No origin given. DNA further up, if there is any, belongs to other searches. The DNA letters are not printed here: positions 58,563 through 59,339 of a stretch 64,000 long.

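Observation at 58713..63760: Recurrent domain of about 150-170 aa that I cannot assign to a family, once split by a nested domain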

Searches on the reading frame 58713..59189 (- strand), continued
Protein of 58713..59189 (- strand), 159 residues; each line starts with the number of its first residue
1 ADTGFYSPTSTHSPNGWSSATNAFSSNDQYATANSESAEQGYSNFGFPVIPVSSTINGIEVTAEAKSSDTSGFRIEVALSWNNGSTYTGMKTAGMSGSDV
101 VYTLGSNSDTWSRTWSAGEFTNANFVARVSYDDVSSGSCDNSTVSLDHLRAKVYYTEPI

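Call 42: search_protein_representatives(alignment_id=A2)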
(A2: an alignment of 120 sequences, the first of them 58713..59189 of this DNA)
Query: 120 sequences, 256 profile positions. Proteins with E-value up to 0.001 (for the whole library): 19270; up to 1e-10: 14092; up to 1e-30: 2694. The best 150 are listed.
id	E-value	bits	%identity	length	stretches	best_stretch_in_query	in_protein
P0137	0.0e+00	1050.3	-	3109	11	46-189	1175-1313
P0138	4.1e-208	704.7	-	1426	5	36-194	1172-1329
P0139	1.3e-173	591.6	-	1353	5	22-193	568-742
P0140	1.4e-162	555.5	-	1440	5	19-192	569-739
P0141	4.0e-155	531.1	-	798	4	13-188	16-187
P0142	5.4e-143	491.3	-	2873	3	24-193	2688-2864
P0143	3.8e-142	488.5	-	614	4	13-189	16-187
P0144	1.0e-139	480.6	-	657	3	17-193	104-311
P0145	4.3e-124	429.4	-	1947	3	14-197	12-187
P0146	3.2e-123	426.5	-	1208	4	28-192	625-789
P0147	6.5e-123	425.5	-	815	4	30-203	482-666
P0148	1.8e-122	424.0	-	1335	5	35-201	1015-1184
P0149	2.4e-121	420.4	-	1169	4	37-193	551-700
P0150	1.2e-116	405.0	-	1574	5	32-190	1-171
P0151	3.0e-115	400.4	-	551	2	17-191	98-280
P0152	1.6e-113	394.7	-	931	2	15-204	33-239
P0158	3.6e-106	370.6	-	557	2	37-195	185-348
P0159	9.4e-105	366.0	-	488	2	18-192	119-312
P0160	1.3e-104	365.6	-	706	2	34-189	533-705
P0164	2.0e-101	355.1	-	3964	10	21-195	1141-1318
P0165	2.0e-100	351.8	-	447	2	10-194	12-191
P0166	6.8e-100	350.1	-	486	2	37-187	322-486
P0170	7.9e-95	333.5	-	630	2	24-188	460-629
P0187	2.2e-85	302.5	-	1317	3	31-197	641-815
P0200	3.0e-79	282.5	-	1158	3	28-195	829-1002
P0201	3.8e-79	282.1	-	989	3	33-195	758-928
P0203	4.9e-79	281.7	-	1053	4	30-194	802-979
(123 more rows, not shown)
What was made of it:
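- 19,270 representatives at E<=1e-3 and 14,092 at E<=1e-10 (call 42).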

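Call 43: search_dna_similar(query=P0082, collection=phages, mode=protein, max_evalue=0.001, max_rows=25)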
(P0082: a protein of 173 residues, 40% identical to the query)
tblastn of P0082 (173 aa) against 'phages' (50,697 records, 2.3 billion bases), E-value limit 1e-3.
No match.
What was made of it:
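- Tried and rejected: tblastn of a standalone member (P0082) against GenBank phages gave no match (call 43).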

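Call 44: search_dna_similar(query=window:58713-59189:-, collection=phages, mode=protein, max_evalue=0.01, max_rows=25)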
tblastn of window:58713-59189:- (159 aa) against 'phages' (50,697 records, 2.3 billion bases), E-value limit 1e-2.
Records with a match: 1; places in all: 1; records where one place covers at least 80% of the query: 1.
Best place of each record, by identity: <60% 1.
By first word of the organism name: Caudoviricetes 1.
By host as written in the record: - 1.
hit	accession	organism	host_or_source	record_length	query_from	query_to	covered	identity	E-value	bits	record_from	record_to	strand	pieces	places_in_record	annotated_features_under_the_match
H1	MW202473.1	Caudoviricetes sp.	Manatee Spring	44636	1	156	98%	29.9%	5e-3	42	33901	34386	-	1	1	tail tubular protein a tubular protein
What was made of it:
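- Closest known: CBM-type modules that decorate phage tail and baseplate proteins. Different: Only one weak GenBank phage hit was found by tblastn (call 44).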

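Call 45: get_annotated_region(hit=H1, flank=8000)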
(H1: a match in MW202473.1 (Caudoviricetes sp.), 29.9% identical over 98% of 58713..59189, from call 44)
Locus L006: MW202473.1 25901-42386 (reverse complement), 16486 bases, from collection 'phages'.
description: Podoviridae sp. isolate ctype202, complete genome.
organism: Caudoviricetes sp. (NCBI taxid 2832643)
taxonomy: Viruses; Duplodnaviria; Heunggongvirae; Uroviricota; Caudoviricetes
host: -; source: Manatee Spring; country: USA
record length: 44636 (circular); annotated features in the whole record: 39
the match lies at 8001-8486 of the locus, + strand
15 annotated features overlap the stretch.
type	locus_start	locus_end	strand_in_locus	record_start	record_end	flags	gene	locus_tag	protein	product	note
CDS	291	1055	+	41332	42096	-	-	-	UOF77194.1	DNA adenine methylase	-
CDS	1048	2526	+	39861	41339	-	-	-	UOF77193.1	large terminase protein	-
CDS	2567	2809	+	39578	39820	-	-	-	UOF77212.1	hypothetical protein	-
CDS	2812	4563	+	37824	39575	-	-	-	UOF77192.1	head to tail connecting protein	-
CDS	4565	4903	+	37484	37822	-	-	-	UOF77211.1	hypothetical protein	-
CDS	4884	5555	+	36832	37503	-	-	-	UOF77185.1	putative protease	-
CDS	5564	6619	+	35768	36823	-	-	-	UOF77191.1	major capsid protein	-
CDS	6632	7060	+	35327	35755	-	-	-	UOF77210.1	major capsid protein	-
CDS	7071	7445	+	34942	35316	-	-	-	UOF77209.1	hypothetical protein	-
CDS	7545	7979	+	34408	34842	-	-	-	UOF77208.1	hypothetical protein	-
CDS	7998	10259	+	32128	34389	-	-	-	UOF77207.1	tail tubular protein a tubular protein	-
CDS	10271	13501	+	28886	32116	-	-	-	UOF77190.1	phage stabilization protein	-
CDS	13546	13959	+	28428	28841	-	-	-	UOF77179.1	putative acetyltransferase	-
CDS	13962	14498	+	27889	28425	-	-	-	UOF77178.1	coil containing protein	-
CDS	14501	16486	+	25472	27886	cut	-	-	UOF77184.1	transglycosylase slt domain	-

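Call 46: search_solved_structures(query=A2, max_evalue=1)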
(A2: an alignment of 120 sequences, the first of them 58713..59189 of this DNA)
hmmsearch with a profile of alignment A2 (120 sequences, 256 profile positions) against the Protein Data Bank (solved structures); distinct sequences matched with E-value up to 1: 0.
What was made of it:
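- On Immunoglobulin constant domain (CH1): The family profile gave no PDB hit at E<=1 (call 46).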

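Call 53: search_protein_families(library=pfam, max_evalue=0.1, proteins=[P0070, P0087, P0137, P0141, P0144, P0020, P0025])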
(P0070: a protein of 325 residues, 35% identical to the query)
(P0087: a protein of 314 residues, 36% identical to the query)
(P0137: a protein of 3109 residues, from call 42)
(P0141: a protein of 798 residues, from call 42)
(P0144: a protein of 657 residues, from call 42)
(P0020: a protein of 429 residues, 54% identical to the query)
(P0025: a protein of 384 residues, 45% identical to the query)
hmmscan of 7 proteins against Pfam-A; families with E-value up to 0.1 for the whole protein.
P0070 (325 aa): 1 family
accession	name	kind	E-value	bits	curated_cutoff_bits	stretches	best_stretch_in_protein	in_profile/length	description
PF03404.22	Mo-co_dimer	-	0.004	17.6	22.7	1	229-301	30-92/138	Mo-co oxidoreductase dimerisation domain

P0087 (314 aa): 0 families

P0137 (3109 aa): 8 families
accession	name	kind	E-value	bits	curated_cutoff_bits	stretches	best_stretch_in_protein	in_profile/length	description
PF13944.12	Calycin_like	-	1.4e-19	71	30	0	369-406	33-71/124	Calycin-like beta-barrel domain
PF13385.13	Laminin_G_3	-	6.6e-19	69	27.6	1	1720-1876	2-150/151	Concanavalin A-like lectin/glucanases superfamily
PF22159.1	PSMA-like_N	-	1.3e-14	54.5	26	0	133-180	169-216/329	Maltose-forming alpha-amylase-like, N-terminal domain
PF11860.13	Muramidase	-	4e-08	34.2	22.3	0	53-83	12-42/175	N-acetylmuramidase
PF10102.14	DUF2341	-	1.5e-07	32.2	23.4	1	1600-1669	1-66/84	Domain of unknown function (DUF2341)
PF12903.12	DUF3830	-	0.00031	21.2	26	0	363-394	37-68/143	Protein of unknown function (DUF3830)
PF13047.11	DUF3907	-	0.0011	19.5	27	0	322-372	59-109/147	Protein of unknown function (DUF3907)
PF00970.30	FAD_binding_6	-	0.038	14.8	21.1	0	2476-2528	30-81/99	Oxidoreductase FAD-binding domain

P0141 (798 aa): 1 family
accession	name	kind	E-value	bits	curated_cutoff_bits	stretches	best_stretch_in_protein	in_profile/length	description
PF00404.24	Dockerin_1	-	5.6e-09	36.5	22.9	1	735-786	1-53/57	Dockerin type I domain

P0144 (657 aa): 1 family
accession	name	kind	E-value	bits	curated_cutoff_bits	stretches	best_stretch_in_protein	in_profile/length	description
PF08778.15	HIF-1a_CTAD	-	0.096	12.7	25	0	315-323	11-19/37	HIF-1 alpha C terminal transactivation domain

P0020 (429 aa): 1 family
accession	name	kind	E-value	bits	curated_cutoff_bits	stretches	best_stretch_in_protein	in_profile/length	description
PF03955.20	Adeno_PIX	-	0.014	16.2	27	1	146-185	16-55/113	Adenovirus hexon-associated protein (IX)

P0025 (384 aa): 1 family
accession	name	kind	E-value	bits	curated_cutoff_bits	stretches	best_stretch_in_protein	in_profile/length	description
PF10428.14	SOG2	-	0.04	13.8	26.9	1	159-272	219-338/475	RAM signalling pathway protein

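Call 58: search_protein_families(library=pfam, max_evalue=0.0001, proteins=[P0143, P0147, P0151, P0152, P0158, P0159, P0160, P0165, P0166, P0170])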
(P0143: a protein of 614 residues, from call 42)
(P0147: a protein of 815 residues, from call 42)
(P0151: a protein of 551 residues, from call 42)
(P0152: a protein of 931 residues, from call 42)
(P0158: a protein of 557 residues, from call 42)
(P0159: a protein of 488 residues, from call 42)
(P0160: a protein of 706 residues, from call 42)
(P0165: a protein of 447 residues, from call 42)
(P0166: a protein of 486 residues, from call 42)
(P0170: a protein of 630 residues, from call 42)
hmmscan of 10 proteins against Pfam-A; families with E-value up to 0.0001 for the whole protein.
P0143 (614 aa): 0 families

P0147 (815 aa): 1 family
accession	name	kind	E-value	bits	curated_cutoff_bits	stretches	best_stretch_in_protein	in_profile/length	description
PF00092.34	VWA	-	6.6e-05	23.6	23.8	0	6-79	45-118/174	von Willebrand factor type A domain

P0151 (551 aa): 0 families

P0152 (931 aa): 3 families
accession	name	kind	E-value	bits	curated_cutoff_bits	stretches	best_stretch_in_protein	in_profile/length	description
PF01833.30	TIG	-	1.5e-52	175.9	20.9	5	484-561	1-84/84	IPT/TIG domain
PF05345.18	He_PIG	-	8.9e-11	42.5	24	1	225-306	1-96/96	Putative Ig domain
PF05593.20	RHS_repeat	-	2.5e-08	34.6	22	1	811-841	1-31/38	RHS Repeat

P0158 (557 aa): 1 family
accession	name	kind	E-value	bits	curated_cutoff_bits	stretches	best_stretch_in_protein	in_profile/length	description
PF18962.6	Por_Secre_tail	-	2.4e-05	25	27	1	444-525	1-75/75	Secretion system C-terminal sorting domain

P0159 (488 aa): 0 families

P0160 (706 aa): 0 families

P0165 (447 aa): 0 families

P0166 (486 aa): 1 family
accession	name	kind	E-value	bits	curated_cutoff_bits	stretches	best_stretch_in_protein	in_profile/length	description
PF00041.27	fn3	-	6.1e-06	26.8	25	0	100-134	43-75/84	Fibronectin type III domain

P0170 (630 aa): 0 families

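Call 67: search_protein_families(library=pfam, alignment_id=A2, max_evalue=0.1)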
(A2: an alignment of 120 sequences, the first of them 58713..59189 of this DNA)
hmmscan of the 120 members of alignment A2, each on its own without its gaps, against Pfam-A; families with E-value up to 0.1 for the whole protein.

A. member 1, window:58713-59189:- (159 aa): 1 family
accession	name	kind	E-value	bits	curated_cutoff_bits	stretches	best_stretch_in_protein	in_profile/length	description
PF24137.2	DA_N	-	0.011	15.8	27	1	58-130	60-128/219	Diels-Alderase N-terminal domain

B. families by the number of members that match (of 120 scanned): 53 families (the first 25 are shown)
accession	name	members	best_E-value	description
PF03404.22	Mo-co_dimer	8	0.004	Mo-co oxidoreductase dimerisation domain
PF12740.14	PETase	4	2.1e-13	PET hydrolase-like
PF07224.18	Chlorophyllase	4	0.005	Chlorophyllase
PF00754.31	F5_F8_type_C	3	0.011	F5/8 type C domain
PF18998.6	Flg_new_2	2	1.7e-16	Divergent InlB B-repeat domain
PF00565.23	SNase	2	5.1e-07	Staphylococcal nuclease homologue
PF24137.2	DA_N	2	0.00085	Diels-Alderase N-terminal domain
PF10428.14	SOG2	2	0.04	RAM signalling pathway protein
PF07691.17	PA14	1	1.2e-25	PA14 domain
PF19077.6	Big_13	1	1.5e-13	Bacterial Ig-like domain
PF17963.7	Big_9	1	4.1e-05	Bacterial Ig domain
PF13750.12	Big_3_3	1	0.00013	Bacterial Ig-like domain (group 3)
PF07495.19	Y_Y_Y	1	0.00089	Y_Y_Y domain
PF18942.5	DUF5689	1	0.00094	Family of unknown function (DUF5689)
PF07593.17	UnbV_ASPIC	1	0.0011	ASPIC and UnbV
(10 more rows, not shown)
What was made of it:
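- On Any curated family in Pfam-A, NCBIfam or PHROGs: The best are Mo-co_dimer in 8/120 (E = 0.004) and F5_F8_type_C in 3/120 (call 67).
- Closest known: Carbohydrate-binding modules with the galactose-binding-domain-like jelly-roll fold. Same: The domain is appended to secreted enzymes and dockerin proteins, as CBMs are (calls 53, 67).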

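Call 69: list_cluster_members(proteins=[P0137, P0138, P0141, P0144, P0201, P0148, P0164, P0152, P0012, P0020])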
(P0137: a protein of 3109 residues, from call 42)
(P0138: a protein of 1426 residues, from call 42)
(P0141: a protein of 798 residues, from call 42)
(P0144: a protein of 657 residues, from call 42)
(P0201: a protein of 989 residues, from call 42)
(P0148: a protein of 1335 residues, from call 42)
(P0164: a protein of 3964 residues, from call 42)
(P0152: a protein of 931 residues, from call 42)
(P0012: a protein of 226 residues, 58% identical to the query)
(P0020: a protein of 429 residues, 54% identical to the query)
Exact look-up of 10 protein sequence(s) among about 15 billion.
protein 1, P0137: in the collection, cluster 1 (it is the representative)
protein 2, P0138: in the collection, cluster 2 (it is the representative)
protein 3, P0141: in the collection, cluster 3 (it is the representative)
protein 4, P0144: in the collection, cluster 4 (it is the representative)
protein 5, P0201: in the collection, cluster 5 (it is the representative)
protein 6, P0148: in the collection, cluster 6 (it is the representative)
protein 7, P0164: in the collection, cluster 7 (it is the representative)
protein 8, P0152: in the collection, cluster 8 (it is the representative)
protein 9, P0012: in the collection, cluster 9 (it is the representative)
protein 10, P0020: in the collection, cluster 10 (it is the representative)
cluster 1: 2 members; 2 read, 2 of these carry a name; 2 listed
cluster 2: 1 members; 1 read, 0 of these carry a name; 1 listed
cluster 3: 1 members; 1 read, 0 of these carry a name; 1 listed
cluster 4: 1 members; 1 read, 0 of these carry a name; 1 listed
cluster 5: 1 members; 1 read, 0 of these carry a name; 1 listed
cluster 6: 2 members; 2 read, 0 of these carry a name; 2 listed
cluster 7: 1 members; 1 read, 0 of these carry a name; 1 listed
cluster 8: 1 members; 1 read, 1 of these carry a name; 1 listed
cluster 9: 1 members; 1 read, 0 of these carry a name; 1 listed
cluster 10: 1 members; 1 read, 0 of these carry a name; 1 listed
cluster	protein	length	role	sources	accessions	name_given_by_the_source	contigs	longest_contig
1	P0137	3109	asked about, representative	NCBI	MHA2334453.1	MAG: DUF2341 domain-containing protein, partial [Candidatus Hodarchaeales archaeon]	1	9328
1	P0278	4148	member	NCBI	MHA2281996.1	MAG: DUF2341 domain-containing protein, partial [Promethearchaeota archaeon]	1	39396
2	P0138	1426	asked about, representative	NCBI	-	-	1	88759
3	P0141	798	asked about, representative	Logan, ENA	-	-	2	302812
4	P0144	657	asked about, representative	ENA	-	-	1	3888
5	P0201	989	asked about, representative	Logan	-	-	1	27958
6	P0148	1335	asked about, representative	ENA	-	-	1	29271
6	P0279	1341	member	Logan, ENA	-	-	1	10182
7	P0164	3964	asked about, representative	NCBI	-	-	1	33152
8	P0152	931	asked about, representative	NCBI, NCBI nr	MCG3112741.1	MAG: IPT/TIG domain-containing protein [Candidatus Manganitrophus sp. SB1] | IPT/TIG domain-containing protein [Candidatus Manganitrophus morganii]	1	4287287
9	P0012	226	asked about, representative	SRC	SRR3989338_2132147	-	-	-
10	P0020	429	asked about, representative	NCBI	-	-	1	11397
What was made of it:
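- Asgard archaea and Manganitrophus are included (call 69).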

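Call 70: search_protein_families(library=pfam, max_evalue=0.001, proteins=[P0201, P0148, P0203, P0200, P0187])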
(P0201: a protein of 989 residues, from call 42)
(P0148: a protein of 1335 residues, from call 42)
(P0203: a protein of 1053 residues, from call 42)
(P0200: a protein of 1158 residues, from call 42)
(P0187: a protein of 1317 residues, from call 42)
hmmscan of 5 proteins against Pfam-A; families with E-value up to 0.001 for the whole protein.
P0201 (989 aa): 2 families
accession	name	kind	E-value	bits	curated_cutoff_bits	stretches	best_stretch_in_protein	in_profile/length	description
PF13519.12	VWA_2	-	6.9e-06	27.1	27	1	239-352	1-106/107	von Willebrand factor type A domain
PF00092.34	VWA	-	2.4e-05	25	23.8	1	240-356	3-117/174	von Willebrand factor type A domain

P0148 (1335 aa): 3 families
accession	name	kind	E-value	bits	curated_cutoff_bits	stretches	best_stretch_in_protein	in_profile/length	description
PF19403.5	SpaA_2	-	3e-07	31.4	25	1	235-319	3-96/96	Prealbumin-like fold domain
PF13519.12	VWA_2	-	9.1e-06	26.7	27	1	334-447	1-106/107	von Willebrand factor type A domain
PF00092.34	VWA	-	5e-05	24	23.8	0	334-451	2-117/174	von Willebrand factor type A domain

P0203 (1053 aa): 2 families
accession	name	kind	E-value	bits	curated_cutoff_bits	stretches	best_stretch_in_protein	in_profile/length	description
PF13519.12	VWA_2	-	4.6e-07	30.9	27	1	266-386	1-106/107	von Willebrand factor type A domain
PF00092.34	VWA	-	2.6e-05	24.9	23.8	1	266-391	2-118/174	von Willebrand factor type A domain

P0200 (1158 aa): 3 families
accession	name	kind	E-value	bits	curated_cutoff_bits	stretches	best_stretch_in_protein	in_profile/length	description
PF19403.5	SpaA_2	-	1.8e-08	35.3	25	2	139-216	4-82/96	Prealbumin-like fold domain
PF00092.34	VWA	-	1e-07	32.8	23.8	1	323-446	1-117/174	von Willebrand factor type A domain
PF13519.12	VWA_2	-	7.7e-07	30.1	27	1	324-442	1-106/107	von Willebrand factor type A domain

P0187 (1317 aa): 1 family
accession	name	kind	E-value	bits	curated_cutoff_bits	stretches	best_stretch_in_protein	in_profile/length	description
PF00932.25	LTD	-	9.8e-12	45.7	34.3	1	973-1060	22-103/109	Lamin Tail Domain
